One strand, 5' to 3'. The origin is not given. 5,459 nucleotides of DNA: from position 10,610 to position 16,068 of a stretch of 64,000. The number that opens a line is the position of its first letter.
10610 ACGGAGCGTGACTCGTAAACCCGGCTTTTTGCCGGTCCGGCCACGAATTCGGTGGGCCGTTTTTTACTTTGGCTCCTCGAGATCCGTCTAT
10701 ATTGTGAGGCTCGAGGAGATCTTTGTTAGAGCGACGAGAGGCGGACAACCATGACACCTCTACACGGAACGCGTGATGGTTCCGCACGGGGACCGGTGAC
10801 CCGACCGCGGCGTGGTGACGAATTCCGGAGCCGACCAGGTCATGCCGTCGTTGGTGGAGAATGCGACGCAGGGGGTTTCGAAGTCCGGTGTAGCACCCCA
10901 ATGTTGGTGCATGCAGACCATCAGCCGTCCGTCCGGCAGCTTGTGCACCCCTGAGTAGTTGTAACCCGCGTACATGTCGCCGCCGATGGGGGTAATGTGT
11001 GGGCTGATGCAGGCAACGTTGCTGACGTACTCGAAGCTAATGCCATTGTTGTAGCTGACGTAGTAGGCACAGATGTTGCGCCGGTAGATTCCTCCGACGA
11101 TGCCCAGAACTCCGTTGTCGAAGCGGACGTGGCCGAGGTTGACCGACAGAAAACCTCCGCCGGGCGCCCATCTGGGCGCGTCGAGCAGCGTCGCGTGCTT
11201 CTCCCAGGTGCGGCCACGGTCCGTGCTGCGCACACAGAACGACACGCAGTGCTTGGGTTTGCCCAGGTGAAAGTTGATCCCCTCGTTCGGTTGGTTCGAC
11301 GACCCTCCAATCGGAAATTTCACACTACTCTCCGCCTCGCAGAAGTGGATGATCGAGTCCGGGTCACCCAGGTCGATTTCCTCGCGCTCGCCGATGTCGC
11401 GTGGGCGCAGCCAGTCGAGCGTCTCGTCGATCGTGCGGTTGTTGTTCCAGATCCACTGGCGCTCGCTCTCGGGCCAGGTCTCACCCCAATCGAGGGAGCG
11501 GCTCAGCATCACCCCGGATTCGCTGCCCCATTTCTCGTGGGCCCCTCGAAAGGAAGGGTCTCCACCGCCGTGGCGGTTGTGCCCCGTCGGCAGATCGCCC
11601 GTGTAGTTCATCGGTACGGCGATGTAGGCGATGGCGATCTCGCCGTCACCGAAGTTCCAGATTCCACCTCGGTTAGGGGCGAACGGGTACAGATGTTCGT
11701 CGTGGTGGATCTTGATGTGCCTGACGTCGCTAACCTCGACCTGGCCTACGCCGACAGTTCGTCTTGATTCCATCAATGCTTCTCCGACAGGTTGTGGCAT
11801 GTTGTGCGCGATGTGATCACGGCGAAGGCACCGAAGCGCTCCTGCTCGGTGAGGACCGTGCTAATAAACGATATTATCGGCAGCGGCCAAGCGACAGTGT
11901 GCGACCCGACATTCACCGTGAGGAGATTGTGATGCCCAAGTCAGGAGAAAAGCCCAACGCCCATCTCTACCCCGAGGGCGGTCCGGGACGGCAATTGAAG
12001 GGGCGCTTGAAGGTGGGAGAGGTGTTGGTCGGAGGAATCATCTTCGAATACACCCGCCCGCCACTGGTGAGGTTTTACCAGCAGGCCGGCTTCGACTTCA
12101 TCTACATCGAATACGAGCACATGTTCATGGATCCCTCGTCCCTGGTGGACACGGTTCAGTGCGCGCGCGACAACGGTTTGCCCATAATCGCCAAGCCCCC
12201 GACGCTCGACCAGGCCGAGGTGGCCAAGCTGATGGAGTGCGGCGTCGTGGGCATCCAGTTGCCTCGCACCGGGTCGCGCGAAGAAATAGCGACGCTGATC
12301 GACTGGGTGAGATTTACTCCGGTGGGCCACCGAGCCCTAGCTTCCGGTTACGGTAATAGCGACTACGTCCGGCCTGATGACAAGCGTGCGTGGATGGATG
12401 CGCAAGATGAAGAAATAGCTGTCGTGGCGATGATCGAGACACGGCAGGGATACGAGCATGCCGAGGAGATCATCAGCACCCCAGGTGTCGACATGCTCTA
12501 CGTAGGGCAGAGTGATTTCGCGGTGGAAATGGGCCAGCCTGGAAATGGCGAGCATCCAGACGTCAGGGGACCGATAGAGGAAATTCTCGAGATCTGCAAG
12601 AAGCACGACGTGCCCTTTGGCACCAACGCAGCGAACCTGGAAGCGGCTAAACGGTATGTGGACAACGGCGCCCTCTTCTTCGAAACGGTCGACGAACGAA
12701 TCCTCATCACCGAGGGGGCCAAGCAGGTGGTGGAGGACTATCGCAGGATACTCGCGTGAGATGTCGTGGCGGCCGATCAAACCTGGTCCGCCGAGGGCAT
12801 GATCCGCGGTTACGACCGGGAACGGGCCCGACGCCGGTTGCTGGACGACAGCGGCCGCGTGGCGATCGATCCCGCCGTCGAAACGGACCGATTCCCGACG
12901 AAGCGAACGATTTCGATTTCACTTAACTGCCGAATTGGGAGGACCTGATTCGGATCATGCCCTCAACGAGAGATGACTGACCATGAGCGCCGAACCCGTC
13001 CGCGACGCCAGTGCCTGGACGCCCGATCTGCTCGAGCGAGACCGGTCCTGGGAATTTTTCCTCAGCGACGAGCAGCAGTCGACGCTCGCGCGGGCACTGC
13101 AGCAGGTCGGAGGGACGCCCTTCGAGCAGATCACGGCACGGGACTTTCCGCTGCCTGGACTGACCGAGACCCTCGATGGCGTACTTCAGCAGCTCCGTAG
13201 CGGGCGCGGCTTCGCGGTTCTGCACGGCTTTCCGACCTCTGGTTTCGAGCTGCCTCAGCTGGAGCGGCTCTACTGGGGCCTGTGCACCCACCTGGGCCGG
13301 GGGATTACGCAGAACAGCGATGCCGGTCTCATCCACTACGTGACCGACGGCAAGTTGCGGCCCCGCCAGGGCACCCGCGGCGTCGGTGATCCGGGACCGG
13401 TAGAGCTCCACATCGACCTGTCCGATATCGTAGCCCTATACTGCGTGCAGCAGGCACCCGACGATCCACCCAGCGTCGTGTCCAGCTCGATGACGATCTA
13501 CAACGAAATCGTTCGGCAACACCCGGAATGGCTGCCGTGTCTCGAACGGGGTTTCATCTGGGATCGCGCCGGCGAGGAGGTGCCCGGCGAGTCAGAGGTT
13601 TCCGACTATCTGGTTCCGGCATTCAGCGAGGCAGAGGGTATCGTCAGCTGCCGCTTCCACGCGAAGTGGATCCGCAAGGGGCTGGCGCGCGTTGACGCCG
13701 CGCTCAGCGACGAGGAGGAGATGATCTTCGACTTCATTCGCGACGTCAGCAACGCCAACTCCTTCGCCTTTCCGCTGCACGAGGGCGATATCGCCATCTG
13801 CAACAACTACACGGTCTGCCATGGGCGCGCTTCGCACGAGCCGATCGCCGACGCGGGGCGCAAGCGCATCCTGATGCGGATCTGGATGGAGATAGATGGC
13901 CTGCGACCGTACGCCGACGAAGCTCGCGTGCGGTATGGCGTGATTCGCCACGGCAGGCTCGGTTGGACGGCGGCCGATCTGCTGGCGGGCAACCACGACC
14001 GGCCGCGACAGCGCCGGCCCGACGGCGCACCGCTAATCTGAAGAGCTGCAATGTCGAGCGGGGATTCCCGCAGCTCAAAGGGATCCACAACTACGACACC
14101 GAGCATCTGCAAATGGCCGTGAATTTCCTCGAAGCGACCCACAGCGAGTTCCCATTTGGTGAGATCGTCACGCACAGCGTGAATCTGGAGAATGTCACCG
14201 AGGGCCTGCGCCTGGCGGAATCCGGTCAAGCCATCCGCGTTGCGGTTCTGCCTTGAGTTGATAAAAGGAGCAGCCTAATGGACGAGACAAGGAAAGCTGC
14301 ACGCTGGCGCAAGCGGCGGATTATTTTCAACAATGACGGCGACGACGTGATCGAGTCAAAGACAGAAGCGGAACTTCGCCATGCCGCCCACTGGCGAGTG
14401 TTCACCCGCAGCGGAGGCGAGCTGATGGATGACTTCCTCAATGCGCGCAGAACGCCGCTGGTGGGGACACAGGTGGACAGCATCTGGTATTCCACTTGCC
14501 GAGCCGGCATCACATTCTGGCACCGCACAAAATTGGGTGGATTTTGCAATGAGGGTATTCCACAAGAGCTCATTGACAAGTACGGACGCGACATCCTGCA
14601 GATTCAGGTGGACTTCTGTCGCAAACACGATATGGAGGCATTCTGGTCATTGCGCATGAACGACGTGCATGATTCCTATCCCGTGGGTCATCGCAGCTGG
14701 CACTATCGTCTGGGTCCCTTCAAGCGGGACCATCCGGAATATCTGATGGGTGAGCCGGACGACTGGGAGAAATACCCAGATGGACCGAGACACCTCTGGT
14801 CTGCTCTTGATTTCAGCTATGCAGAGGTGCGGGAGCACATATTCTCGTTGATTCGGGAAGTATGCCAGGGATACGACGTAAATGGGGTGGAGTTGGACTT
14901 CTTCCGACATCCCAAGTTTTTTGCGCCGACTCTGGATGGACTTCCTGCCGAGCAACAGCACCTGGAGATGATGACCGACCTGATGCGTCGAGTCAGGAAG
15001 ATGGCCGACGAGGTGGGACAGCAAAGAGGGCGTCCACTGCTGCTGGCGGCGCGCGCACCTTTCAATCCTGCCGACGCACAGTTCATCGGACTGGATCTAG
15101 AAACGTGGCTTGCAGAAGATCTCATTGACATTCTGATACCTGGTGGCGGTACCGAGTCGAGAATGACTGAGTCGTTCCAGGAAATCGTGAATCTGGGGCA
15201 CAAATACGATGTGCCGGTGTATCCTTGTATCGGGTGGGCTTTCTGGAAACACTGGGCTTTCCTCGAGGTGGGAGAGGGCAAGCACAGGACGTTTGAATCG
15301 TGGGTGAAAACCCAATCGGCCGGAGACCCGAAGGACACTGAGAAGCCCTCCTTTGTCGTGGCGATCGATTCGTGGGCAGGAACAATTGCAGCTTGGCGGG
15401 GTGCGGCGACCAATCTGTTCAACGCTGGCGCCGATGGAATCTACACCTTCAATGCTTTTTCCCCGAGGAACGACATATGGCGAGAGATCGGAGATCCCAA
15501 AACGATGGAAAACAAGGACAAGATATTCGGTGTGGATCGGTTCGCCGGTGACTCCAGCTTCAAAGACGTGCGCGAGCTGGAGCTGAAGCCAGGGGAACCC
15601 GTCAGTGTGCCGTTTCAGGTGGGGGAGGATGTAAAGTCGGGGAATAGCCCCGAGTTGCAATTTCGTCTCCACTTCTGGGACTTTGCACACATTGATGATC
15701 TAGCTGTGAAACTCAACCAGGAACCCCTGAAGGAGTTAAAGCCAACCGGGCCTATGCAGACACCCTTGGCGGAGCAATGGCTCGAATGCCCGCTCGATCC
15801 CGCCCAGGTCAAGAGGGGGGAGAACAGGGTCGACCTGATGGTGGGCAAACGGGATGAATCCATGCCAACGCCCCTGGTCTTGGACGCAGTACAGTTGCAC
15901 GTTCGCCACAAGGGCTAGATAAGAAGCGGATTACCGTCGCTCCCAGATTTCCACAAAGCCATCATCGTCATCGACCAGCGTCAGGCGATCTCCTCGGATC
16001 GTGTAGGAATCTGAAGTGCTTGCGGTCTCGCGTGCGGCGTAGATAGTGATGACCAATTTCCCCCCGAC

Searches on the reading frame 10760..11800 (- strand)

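Call 65: search_protein_families(library=pfam, proteins=[window:10760-11800:-], max_evalue=0.0001)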
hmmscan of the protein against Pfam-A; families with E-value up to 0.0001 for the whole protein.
window:10760-11800:- (346 aa): 1 family
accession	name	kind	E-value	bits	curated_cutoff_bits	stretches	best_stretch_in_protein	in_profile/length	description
PF02012.26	BNR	-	1.3e-06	28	27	0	191-201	2-12/12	BNR/Asp-box repeat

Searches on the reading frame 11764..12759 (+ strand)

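Call 65: search_protein_families(library=pfam, proteins=[window:11764-12759:+], max_evalue=0.0001)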
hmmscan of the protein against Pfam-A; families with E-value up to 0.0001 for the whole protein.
window:11764-12759:+ (331 aa): 1 family
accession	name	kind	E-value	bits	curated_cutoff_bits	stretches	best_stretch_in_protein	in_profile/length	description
PF03328.21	HpcH_HpaI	-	2.8e-20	73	25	1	99-306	11-209/221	HpcH/HpaI aldolase/citrate lyase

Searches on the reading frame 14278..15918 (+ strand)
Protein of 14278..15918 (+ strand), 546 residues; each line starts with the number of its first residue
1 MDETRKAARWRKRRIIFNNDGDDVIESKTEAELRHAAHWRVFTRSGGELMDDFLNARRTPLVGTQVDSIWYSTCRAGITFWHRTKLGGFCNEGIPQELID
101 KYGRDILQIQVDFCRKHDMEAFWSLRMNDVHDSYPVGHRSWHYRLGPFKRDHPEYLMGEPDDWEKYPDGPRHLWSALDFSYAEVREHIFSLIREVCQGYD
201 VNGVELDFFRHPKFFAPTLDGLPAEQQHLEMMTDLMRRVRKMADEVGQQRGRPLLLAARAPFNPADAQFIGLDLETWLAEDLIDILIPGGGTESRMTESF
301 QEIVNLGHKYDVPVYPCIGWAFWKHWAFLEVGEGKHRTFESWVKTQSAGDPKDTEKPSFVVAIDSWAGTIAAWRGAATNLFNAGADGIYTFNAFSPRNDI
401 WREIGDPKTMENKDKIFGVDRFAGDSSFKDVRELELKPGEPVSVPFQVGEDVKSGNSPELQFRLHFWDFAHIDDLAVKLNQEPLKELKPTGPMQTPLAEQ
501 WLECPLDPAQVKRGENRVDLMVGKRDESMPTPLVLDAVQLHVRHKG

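Call 5: search_protein_families(library=pfam, proteins=[window:14278-15918:+], max_evalue=0.01)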
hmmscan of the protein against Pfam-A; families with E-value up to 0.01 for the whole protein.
window:14278-15918:+ (546 aa): 1 family
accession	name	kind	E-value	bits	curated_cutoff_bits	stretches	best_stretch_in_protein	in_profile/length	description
PF02638.21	GHL10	-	2.6e-05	23.9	27.9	1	65-213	32-168/311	Glycosyl hydrolase-like 10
